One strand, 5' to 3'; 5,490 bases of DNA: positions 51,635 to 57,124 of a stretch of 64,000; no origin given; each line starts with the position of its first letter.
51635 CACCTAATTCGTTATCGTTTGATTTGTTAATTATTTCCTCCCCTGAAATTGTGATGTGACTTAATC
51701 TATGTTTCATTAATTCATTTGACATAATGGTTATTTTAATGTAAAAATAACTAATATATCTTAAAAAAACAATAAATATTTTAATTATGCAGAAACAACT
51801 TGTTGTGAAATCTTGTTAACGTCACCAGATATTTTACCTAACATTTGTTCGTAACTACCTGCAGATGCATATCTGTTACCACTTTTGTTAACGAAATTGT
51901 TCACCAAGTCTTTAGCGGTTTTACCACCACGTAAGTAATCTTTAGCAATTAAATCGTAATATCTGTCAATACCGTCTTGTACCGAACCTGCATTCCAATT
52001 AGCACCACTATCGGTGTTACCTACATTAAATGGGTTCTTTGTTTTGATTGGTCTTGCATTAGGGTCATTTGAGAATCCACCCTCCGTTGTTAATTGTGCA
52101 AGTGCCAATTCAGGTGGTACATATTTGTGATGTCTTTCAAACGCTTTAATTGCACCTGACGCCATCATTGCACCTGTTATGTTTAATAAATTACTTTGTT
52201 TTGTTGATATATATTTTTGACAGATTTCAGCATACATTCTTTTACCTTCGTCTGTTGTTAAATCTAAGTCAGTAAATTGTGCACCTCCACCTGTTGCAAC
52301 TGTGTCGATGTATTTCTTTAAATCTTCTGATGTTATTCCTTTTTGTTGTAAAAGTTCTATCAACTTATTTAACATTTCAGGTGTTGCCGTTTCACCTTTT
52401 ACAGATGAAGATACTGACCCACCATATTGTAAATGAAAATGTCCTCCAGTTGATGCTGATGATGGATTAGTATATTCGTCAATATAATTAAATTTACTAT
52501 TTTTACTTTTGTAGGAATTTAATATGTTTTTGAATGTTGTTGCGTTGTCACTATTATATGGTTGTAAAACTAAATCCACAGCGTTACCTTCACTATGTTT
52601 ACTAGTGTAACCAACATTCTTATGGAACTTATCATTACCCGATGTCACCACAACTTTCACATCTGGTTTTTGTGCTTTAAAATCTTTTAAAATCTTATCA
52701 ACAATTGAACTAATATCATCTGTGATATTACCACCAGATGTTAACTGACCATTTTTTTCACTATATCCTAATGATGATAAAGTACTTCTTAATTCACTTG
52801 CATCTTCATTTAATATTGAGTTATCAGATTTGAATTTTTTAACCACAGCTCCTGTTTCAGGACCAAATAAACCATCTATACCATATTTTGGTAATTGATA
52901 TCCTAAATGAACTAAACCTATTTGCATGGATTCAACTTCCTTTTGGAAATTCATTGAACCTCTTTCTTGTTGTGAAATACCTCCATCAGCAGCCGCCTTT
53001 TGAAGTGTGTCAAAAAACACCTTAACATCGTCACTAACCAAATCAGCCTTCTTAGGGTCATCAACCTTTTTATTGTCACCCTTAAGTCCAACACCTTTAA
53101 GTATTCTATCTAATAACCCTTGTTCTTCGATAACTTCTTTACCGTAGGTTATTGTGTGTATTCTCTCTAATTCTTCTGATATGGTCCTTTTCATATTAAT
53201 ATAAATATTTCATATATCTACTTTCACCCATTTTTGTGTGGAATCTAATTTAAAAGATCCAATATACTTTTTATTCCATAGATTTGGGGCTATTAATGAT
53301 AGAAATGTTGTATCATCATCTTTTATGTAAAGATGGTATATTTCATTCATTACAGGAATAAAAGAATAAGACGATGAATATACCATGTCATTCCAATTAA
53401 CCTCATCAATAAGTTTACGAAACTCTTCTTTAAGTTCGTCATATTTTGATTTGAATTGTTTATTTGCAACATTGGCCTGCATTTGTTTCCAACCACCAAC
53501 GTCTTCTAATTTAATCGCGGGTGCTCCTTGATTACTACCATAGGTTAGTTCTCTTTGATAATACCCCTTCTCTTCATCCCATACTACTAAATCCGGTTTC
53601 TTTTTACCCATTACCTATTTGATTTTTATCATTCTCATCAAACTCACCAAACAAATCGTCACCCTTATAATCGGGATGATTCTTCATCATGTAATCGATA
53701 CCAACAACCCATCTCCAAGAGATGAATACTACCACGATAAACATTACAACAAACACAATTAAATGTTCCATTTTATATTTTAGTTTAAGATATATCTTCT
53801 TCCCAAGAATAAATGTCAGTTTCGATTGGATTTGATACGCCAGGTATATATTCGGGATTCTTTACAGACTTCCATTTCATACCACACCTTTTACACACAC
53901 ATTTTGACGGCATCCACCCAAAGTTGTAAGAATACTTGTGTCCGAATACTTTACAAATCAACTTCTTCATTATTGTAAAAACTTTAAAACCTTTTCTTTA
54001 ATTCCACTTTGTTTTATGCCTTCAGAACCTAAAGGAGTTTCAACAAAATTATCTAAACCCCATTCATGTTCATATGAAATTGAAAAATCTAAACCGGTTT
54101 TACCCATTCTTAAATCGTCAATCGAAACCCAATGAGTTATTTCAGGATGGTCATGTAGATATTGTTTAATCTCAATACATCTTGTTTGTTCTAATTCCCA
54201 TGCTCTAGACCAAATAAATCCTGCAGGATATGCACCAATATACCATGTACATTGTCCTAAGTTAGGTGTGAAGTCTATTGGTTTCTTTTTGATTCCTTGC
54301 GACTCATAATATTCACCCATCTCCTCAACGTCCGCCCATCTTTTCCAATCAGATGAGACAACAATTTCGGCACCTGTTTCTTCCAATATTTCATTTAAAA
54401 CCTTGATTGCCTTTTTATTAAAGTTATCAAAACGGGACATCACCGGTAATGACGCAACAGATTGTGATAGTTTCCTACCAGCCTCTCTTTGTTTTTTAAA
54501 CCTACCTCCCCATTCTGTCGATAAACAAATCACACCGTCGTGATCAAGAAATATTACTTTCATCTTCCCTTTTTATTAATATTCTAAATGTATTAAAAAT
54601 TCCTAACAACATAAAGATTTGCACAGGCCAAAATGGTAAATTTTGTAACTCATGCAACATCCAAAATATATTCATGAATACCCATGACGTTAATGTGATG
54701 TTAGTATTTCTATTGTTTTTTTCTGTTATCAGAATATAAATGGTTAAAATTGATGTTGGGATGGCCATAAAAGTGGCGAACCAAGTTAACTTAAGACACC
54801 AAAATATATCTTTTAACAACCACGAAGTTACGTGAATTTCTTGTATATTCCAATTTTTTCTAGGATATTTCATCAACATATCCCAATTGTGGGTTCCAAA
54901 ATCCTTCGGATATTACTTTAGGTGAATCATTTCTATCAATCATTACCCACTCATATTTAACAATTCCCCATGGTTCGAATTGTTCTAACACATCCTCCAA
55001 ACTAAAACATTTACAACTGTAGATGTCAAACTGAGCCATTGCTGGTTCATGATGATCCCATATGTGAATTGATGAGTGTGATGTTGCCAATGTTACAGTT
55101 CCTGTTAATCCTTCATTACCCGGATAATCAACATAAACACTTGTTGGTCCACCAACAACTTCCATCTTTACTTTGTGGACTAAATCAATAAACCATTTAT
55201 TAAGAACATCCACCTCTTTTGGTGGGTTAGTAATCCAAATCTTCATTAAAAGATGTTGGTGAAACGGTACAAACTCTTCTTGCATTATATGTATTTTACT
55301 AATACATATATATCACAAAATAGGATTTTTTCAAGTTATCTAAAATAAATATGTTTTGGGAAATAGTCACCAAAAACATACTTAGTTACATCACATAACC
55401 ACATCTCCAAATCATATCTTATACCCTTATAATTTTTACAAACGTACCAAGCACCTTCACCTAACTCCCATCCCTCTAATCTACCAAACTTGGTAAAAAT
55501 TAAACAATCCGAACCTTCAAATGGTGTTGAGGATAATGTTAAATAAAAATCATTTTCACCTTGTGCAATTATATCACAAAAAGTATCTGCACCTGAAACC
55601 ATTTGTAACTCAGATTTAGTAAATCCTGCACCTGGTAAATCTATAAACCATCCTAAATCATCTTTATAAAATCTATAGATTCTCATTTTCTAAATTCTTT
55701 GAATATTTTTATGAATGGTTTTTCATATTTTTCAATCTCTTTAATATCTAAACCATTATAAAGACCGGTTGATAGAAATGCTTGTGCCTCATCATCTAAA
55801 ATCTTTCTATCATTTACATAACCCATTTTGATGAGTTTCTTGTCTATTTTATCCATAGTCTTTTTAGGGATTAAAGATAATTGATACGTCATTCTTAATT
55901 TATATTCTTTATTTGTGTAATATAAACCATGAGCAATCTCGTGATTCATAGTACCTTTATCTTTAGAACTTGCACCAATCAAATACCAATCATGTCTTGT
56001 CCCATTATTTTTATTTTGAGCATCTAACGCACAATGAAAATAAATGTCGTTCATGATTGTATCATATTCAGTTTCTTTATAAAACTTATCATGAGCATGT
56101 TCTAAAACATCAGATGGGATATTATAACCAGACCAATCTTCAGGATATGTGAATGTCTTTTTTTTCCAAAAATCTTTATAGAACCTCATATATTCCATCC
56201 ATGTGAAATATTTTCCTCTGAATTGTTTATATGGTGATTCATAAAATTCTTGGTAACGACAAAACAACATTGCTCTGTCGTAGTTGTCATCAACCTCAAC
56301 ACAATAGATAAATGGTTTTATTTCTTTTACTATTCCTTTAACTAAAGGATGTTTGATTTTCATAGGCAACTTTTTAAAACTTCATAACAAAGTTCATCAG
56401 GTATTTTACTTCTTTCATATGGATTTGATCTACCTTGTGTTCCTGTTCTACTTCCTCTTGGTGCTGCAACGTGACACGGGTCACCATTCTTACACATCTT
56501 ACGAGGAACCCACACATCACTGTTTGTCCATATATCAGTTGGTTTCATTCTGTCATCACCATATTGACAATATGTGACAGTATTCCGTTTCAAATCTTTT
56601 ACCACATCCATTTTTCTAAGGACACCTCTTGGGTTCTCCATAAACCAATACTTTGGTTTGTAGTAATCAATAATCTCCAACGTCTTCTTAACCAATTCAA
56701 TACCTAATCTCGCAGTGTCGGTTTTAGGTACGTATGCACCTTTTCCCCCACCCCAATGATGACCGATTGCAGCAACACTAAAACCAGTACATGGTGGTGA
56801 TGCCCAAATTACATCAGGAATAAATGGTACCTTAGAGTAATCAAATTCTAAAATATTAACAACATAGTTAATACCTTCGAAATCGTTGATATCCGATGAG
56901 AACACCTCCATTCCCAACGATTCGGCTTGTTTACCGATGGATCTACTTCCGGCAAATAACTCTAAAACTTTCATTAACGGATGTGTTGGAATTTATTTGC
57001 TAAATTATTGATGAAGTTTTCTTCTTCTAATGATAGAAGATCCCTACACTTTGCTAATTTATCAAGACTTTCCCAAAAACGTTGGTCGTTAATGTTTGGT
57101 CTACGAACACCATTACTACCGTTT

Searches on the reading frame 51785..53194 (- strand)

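Call 9: search_protein_families(library=phrogs, proteins=[window:51785-53194:-], max_evalue=0.00001)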
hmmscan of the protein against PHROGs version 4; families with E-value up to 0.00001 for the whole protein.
window:51785-53194:- (469 aa): 1 family
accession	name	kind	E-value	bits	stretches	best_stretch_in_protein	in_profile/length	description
phrog_2649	-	lysis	8.3e-06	26.8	0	79-127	178-221/261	endolysin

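Call 64: search_protein_families(library=pfam, proteins=[window:51785-53194:-], max_evalue=0.001)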
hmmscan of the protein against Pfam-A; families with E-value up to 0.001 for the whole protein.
window:51785-53194:- (469 aa): 1 family
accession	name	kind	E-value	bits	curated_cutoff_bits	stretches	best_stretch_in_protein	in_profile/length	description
PF01471.23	PG_binding_1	-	1.3e-06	28.9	23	1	85-125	3-41/57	Putative peptidoglycan binding domain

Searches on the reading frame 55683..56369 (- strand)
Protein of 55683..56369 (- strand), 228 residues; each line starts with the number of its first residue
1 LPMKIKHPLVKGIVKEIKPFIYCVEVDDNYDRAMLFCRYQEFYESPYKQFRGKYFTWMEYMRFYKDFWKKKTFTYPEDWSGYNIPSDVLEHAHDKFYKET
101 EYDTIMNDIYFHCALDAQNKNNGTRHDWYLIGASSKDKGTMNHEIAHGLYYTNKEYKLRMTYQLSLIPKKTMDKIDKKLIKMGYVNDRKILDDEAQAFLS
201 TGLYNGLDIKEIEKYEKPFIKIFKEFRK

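Call 73: search_protein_families(library=pfam, proteins=[window:55683-56369:-], max_evalue=0.001)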
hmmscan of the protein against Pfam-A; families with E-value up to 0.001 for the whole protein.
window:55683-56369:- (228 aa): 0 families

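Call 90: search_solved_structures(query=window:55683-56366:-, max_evalue=1)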
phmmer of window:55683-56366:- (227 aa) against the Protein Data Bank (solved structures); distinct sequences matched with E-value up to 1: 0.

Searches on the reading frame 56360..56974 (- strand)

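Call 73: search_protein_families(library=pfam, proteins=[window:56360-56974:-], max_evalue=0.001)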
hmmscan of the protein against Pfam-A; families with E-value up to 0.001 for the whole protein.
window:56360-56974:- (204 aa): 1 family
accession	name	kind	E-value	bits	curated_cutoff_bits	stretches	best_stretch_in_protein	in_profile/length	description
PF00145.23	DNA_methylase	-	1.4e-07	31.8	22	1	1-121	1-117/324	C-5 cytosine-specific DNA methylase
